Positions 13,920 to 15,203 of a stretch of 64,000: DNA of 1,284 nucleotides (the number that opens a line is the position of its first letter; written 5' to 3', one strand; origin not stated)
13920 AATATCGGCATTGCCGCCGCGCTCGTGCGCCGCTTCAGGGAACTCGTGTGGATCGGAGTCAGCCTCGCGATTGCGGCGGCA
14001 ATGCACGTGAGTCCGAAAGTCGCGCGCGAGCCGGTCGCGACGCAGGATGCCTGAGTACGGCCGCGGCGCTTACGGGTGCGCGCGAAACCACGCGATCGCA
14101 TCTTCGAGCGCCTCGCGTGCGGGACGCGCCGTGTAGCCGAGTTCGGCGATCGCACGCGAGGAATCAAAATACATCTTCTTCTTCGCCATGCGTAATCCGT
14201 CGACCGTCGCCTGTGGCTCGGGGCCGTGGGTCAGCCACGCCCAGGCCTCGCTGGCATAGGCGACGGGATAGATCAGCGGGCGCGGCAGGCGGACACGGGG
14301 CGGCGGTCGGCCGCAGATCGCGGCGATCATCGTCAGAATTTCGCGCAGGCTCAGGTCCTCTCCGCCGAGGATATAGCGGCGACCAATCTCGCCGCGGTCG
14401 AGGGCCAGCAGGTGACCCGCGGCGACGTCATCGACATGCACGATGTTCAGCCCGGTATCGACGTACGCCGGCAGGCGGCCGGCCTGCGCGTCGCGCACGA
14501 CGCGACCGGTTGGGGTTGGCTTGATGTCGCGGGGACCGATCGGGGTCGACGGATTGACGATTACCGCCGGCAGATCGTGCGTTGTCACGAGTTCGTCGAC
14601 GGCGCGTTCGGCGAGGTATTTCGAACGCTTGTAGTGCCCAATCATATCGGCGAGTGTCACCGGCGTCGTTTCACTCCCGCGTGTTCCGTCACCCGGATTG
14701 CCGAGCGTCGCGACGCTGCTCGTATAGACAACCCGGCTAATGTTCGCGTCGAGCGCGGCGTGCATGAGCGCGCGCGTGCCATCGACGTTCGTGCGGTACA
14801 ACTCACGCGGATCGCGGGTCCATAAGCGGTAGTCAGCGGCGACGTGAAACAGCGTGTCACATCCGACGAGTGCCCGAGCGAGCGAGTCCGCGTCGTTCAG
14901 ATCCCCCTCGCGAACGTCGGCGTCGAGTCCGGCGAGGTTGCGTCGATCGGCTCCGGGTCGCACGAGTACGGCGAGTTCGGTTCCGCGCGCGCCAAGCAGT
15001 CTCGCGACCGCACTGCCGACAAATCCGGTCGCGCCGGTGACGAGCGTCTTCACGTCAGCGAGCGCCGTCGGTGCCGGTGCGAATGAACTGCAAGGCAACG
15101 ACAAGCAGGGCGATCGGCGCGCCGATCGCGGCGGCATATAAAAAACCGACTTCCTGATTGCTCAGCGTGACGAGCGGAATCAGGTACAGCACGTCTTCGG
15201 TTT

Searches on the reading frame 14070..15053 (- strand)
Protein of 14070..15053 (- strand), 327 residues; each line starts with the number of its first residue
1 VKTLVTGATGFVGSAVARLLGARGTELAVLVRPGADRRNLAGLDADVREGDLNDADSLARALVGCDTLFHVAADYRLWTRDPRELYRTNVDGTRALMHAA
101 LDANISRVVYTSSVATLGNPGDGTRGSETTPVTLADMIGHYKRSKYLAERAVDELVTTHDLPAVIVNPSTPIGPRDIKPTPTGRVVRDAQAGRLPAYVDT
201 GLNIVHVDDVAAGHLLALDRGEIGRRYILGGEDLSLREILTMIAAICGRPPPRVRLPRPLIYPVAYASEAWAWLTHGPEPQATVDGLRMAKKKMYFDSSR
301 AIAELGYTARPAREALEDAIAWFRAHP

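Call 7: search_protein_families(library=pfam, proteins=[window:14070-15053:-])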
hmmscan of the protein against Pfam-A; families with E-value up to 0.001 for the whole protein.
window:14070-15053:- (327 aa): 9 families
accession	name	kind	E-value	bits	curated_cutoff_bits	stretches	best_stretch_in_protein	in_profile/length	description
PF01370.27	Epimerase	-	4.9e-37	128.1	20.9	1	4-230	2-240/240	NAD dependent epimerase/dehydratase family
PF01073.25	3Beta_HSD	-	5.3e-20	72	22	1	4-218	1-229/280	3-beta hydroxysteroid dehydrogenase/isomerase family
PF13460.12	NAD_binding_10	-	4.6e-17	62.9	27.2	1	7-170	1-145/184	NAD(P)H-binding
PF07993.18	NAD_binding_4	-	4.7e-17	62.4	20.1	1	64-180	88-212/258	Male sterility protein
PF16363.11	GDP_Man_Dehyd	-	9.2e-17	61.9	27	1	4-244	1-263/332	GDP-mannose 4,6 dehydratase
PF05368.20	NmrA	-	2.1e-10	41.1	27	1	3-113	5-107/298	NmrA-like family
PF04321.23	RmlD_sub_bind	-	1.9e-07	30.9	27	1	1-158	1-142/287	RmlD substrate binding domain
PF02719.21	Polysacc_synt_2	-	4.4e-07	29.8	20.2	1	4-113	2-128/293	Polysaccharide biosynthesis protein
PF08659.16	KR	-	0.00023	21.6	22.6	0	4-122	4-146/180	KR domain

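Call 8: search_protein_families(library=ncbifam, proteins=[window:14070-15053:-])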
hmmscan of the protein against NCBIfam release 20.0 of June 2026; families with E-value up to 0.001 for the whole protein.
window:14070-15053:- (327 aa): 28 families (the best 25 are shown)
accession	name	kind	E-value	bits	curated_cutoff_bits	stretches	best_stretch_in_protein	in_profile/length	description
TIGR03466.1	HpnA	hypoth_equivalog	4.1e-148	492.6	367.65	1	1-326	1-324/327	hopanoid-associated sugar epimerase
NF052578.1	StrlDmthSdmBMthl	equivalog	7e-67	226.5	600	1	1-326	1-325/328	sterol demethylase protein SdmB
NF042422.1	oxyalk_red_OleD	equivalog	1.2e-34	120.2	580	1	1-310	1-314/329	2-alkyl-3-oxoalkanoate reductase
NF042423.1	oxyalk_red_Shew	equivalog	1.1e-33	116.7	580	1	2-309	10-320/331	2-alkyl-3-oxoalkanoate reductase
TIGR01179.1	galE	equivalog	5.4e-19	68.2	262.3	1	3-166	2-171/332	UDP-glucose 4-epimerase GalE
TIGR04180.1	EDH_00030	hypoth_equivalog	2.4e-15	56.4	475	1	4-247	2-256/297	NAD-dependent 4,6-dehydratase LegB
TIGR01746.1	Thioester-redct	subfamily_domain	3.7e-15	56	213.35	1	64-169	88-193/371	thioester reductase domain-containing protein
NF058621.1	DiazavRedAvaA7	equivalog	1.1e-14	54.7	400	1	1-254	1-255/304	3-diazoavenalumate denitrifying reductase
TIGR01181.1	dTDP_gluc_dehyt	equivalog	8.4e-14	51.4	365.1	1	3-249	2-263/321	dTDP-glucose 4,6-dehydratase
NF041293.1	G6PDh_Azf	equivalog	6.9e-13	48.6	400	1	3-118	5-120/252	NAD-dependent glucose-6-phosphate dehydrogenase Azf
NF005539.0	PRK07201.1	equivalog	6.5e-12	45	549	1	1-172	1-178/657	SDR family oxidoreductase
TIGR02197.1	heptose_epim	equivalog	1.5e-11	44.1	274.6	1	4-157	2-154/316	ADP-glyceromanno-heptose 6-epimerase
NF004520.0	PRK05865.1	equivalog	2.4e-11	42.2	1509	1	1-223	1-176/854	sugar epimerase family protein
NF043036.1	ErythonDh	equivalog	2.3e-08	33.6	325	1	1-156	1-159/321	D-erythronate dehydrogenase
TIGR03589.1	PseB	equivalog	2.6e-08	33.2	407.75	1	50-112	60-124/324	UDP-N-acetylglucosamine 4,6-dehydratase (inverting)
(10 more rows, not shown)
